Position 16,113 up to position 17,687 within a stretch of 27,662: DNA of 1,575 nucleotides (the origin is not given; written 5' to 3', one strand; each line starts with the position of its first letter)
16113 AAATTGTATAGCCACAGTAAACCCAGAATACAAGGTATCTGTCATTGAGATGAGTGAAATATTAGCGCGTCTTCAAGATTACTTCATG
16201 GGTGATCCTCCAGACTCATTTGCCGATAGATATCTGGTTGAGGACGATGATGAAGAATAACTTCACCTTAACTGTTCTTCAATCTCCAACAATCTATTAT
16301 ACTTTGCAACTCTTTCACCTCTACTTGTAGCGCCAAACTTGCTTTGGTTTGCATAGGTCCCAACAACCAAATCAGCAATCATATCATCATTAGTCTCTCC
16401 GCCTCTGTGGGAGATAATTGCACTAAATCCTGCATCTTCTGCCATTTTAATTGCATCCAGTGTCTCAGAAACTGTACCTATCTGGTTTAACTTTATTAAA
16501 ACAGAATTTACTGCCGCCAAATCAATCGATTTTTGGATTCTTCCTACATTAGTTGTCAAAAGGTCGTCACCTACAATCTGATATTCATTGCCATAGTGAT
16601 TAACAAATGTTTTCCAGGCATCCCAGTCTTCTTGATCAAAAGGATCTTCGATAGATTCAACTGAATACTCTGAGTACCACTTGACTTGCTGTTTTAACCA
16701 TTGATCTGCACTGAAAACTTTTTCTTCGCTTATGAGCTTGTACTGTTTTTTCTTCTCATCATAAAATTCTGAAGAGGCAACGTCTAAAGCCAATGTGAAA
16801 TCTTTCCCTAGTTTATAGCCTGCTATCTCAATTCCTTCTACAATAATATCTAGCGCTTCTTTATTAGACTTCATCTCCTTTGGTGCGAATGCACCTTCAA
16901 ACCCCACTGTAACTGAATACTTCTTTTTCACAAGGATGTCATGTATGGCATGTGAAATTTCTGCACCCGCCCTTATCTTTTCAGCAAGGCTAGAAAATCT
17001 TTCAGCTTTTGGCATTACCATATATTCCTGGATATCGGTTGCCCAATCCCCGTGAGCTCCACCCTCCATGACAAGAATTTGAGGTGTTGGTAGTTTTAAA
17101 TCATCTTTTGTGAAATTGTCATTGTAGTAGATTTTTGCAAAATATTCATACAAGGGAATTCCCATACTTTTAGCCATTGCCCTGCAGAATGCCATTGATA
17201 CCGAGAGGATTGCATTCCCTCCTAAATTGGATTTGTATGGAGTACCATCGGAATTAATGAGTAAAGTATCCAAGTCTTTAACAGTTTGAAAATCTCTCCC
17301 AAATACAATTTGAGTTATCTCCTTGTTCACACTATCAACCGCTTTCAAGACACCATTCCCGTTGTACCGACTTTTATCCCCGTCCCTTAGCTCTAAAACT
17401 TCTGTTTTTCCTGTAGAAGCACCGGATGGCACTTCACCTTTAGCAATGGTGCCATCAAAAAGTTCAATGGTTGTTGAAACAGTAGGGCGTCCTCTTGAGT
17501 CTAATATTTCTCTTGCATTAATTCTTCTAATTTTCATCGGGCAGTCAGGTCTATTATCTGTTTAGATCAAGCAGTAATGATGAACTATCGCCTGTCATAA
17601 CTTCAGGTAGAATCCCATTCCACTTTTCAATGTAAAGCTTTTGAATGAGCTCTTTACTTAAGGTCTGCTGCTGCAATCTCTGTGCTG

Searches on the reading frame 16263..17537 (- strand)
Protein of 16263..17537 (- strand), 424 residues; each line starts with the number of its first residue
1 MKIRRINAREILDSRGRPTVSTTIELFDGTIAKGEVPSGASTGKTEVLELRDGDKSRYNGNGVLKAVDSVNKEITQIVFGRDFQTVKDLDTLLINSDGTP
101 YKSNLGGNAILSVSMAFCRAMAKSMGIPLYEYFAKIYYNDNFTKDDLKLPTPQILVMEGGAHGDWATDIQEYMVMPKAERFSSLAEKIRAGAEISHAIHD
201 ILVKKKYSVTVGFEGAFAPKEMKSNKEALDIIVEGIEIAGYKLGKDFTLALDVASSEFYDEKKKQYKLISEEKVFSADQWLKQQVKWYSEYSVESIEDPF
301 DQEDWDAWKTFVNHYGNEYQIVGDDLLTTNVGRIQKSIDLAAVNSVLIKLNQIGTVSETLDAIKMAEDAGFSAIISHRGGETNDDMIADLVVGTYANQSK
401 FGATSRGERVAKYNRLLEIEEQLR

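Call 12: search_protein_families(library=pfam, proteins=[window:16263-17537:-], max_evalue=0.001)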
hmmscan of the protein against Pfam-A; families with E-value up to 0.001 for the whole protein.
window:16263-17537:- (424 aa): 4 families
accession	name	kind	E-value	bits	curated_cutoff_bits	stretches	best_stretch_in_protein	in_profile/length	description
PF00113.28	Enolase_C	-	6.3e-92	308.5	21.5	1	148-423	3-281/296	Enolase, C-terminal TIM barrel domain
PF03952.21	Enolase_N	-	7.7e-49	165.7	35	1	3-132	1-130/131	Enolase, N-terminal domain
PF13378.12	MR_MLE_C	-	1.4e-05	25.3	29.4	1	283-375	62-152/219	Enolase C-terminal domain-like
PF07476.17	MAAL_C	-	0.00011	21.9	27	1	308-384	129-201/249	Methylaspartate ammonia-lyase C-terminus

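Call 71: list_cluster_members(proteins=[window:16263-17534:-, window:8311-9366:+, L003:13970-15601:+, L003:11076-12899:+, L004:5684-6907:-, L004:2695-4338:-])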
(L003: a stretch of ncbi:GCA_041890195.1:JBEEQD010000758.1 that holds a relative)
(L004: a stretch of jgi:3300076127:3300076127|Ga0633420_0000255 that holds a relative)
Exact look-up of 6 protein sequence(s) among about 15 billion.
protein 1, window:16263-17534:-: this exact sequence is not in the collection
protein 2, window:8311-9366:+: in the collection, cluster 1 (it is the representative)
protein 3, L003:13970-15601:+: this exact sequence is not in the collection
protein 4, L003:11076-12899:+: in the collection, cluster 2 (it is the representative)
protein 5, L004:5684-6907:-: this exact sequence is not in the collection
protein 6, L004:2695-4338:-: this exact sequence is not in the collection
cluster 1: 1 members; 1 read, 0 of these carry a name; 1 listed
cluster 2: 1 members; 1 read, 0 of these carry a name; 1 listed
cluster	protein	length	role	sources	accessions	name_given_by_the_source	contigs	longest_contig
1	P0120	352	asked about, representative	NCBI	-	-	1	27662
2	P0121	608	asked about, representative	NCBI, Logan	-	-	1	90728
